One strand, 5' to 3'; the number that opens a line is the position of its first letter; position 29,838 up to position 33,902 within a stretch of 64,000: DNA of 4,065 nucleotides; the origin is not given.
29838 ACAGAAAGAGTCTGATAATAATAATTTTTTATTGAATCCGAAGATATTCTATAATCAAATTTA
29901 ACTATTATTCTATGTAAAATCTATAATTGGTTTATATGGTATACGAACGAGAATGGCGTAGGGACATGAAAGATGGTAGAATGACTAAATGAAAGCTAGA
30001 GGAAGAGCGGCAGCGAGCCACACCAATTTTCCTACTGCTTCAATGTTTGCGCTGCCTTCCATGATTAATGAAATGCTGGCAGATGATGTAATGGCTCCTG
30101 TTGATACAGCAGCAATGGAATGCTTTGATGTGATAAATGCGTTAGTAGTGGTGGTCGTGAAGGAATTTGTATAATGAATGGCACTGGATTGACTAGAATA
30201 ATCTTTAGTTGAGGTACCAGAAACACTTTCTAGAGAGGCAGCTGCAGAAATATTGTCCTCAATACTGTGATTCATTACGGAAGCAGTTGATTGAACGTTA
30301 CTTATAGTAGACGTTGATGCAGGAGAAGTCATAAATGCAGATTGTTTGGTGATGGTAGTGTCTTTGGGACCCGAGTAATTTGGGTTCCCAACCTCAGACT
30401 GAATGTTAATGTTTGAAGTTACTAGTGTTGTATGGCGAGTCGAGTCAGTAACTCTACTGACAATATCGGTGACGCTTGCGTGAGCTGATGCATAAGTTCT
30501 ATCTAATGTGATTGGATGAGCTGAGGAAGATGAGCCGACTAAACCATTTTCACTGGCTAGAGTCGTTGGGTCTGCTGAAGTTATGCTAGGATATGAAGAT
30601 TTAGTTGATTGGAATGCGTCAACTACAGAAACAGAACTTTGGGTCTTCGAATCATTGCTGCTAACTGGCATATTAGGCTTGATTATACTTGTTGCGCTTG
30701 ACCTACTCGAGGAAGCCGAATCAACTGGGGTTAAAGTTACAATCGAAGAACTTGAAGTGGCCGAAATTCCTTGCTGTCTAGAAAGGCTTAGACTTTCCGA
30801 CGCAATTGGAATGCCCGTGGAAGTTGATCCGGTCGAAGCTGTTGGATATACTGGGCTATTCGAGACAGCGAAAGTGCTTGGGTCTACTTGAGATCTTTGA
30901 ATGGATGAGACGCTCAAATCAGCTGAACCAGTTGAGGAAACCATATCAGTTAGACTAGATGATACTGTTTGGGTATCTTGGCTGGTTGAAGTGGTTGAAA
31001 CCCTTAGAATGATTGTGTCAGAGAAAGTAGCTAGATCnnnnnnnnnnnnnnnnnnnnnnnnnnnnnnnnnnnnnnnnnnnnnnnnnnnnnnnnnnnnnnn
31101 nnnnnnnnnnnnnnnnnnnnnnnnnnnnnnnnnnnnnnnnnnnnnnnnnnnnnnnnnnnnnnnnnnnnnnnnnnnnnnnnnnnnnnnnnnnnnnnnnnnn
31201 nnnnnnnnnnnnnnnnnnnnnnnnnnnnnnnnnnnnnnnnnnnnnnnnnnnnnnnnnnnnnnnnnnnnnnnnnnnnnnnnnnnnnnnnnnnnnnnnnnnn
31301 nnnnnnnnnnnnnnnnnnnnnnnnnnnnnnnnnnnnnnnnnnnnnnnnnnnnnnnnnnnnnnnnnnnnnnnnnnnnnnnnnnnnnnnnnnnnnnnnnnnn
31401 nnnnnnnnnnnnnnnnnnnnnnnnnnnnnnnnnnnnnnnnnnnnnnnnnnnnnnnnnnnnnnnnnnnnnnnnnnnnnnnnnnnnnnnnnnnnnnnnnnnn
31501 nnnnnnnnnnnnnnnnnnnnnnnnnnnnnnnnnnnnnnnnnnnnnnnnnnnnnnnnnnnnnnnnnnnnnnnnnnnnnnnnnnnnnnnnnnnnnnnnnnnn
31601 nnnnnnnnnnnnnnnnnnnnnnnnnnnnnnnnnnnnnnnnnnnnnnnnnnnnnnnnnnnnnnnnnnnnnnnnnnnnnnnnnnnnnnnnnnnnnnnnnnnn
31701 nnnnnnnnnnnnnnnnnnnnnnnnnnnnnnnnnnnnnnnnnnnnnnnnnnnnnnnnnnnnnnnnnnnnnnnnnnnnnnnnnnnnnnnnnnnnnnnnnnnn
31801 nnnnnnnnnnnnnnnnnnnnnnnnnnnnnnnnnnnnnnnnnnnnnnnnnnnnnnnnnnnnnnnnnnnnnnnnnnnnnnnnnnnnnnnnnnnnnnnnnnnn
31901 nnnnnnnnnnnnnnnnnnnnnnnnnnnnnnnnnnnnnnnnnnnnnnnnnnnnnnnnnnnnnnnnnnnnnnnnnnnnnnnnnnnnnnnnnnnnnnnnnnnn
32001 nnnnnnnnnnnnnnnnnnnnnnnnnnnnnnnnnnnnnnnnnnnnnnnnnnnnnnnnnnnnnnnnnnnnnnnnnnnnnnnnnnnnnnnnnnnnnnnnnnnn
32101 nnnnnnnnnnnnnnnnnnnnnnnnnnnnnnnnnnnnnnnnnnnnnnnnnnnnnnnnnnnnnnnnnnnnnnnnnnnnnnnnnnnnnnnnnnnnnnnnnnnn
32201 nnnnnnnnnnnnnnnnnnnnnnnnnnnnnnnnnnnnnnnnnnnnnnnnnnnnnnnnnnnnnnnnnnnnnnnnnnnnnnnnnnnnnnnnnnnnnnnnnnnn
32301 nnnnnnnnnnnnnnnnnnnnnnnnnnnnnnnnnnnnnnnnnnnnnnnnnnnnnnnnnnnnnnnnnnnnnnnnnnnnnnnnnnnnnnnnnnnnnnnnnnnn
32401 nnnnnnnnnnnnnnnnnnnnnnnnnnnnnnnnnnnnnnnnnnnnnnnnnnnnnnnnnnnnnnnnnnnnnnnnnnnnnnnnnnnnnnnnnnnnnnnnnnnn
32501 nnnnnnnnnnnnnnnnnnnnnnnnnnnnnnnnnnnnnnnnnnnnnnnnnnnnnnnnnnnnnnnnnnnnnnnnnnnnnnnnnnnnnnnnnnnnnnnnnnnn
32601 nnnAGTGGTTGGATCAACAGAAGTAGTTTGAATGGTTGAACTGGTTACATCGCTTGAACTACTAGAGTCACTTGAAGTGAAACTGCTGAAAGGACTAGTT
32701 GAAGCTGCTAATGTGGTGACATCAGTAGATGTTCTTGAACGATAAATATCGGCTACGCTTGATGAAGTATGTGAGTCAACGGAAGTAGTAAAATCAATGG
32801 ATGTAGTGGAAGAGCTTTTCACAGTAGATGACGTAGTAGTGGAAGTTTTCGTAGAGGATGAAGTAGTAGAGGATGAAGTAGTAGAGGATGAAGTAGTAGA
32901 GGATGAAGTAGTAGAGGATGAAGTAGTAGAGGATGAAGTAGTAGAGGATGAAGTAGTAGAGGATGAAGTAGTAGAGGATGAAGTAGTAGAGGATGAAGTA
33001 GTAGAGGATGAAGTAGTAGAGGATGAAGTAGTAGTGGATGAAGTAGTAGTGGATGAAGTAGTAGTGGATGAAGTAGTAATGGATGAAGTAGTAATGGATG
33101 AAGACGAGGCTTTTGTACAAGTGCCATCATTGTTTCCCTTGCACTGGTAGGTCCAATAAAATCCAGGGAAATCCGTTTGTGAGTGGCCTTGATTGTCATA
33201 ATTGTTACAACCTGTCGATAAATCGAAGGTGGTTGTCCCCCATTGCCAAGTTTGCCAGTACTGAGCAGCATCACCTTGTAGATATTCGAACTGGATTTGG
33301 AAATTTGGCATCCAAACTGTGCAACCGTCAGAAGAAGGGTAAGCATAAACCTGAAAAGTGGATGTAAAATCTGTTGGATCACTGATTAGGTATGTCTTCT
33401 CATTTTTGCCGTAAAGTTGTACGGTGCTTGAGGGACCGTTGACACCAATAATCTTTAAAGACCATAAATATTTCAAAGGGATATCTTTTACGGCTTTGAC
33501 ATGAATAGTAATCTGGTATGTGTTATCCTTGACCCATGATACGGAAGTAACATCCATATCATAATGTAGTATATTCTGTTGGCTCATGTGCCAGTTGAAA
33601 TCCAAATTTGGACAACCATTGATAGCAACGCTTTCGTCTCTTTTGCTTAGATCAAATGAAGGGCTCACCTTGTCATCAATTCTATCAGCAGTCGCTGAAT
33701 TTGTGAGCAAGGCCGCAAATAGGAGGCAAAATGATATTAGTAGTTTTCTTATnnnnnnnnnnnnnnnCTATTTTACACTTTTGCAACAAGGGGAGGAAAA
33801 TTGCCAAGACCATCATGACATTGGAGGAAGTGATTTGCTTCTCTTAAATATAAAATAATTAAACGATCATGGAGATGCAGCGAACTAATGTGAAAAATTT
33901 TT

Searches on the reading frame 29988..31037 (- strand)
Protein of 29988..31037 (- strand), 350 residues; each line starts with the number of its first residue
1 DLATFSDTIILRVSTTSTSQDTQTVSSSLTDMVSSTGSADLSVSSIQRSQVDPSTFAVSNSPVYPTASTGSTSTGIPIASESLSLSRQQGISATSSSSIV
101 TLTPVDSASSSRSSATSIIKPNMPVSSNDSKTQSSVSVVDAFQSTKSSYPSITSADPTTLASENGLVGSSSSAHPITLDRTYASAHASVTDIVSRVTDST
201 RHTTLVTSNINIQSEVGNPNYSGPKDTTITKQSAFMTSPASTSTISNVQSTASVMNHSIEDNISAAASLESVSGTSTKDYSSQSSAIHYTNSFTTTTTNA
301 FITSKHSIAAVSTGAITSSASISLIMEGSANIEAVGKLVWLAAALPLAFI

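Call 16: find_homologous_proteins(query=window:29988-31037:-, max_evalue=1e-10)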
Query window:29988-31037:- (350 aa): 1 proteins with E <= 1e-10 among 8000 candidates.
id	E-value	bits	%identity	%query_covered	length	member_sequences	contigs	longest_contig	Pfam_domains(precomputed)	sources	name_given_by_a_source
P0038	5.3e-173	592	99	91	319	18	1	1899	-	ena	-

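Call 47: search_protein_representatives(protein=window:29988-31037:-)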
Query: 350 residues. Proteins with E-value up to 0.001 (for the whole library): 3; up to 1e-10: 3; up to 1e-30: 1. The best 3 are listed.
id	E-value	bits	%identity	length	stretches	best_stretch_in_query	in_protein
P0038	1.7e-173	592.0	99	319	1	32-350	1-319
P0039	2.6e-30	122.4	64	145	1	199-350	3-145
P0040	8.4e-13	65.0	38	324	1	29-317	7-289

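Call 48: find_encoding_contigs(protein=P0039, flank=10000, max_places=5)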
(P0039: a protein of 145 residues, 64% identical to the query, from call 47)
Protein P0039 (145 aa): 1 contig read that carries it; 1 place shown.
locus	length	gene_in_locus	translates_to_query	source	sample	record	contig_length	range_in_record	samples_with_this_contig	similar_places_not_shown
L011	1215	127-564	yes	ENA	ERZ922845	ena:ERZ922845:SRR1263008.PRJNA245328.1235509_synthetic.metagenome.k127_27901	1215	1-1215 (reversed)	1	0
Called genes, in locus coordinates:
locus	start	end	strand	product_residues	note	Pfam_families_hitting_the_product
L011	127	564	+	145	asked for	-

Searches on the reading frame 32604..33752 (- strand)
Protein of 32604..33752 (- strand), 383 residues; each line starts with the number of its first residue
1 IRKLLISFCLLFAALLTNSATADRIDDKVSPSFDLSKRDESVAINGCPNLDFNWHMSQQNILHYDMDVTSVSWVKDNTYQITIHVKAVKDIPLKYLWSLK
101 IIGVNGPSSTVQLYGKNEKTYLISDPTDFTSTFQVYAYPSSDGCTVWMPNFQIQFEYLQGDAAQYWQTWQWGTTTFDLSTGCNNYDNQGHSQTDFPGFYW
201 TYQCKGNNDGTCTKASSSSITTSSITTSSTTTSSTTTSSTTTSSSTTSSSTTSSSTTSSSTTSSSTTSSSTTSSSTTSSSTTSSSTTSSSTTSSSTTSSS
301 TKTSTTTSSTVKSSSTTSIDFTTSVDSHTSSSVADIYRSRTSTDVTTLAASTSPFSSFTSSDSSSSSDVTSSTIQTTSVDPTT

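Call 8: search_protein_families(library=pfam, proteins=[window:32604-33587:-], max_evalue=0.01)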
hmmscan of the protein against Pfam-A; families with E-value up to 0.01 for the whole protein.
window:32604-33587:- (328 aa): 1 family
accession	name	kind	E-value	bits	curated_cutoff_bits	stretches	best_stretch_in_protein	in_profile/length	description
PF10182.14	Flo11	-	2.2e-63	213.3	25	1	3-141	13-151/151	Flo11 domain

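Call 80: search_protein_families(library=pfam, proteins=[window:32604-33752:-], max_evalue=0.01)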
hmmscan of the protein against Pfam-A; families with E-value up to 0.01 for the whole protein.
window:32604-33752:- (383 aa): 1 family
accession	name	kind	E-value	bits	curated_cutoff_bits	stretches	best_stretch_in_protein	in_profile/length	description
PF10182.14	Flo11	-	1.6e-69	233.3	25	1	46-196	1-151/151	Flo11 domain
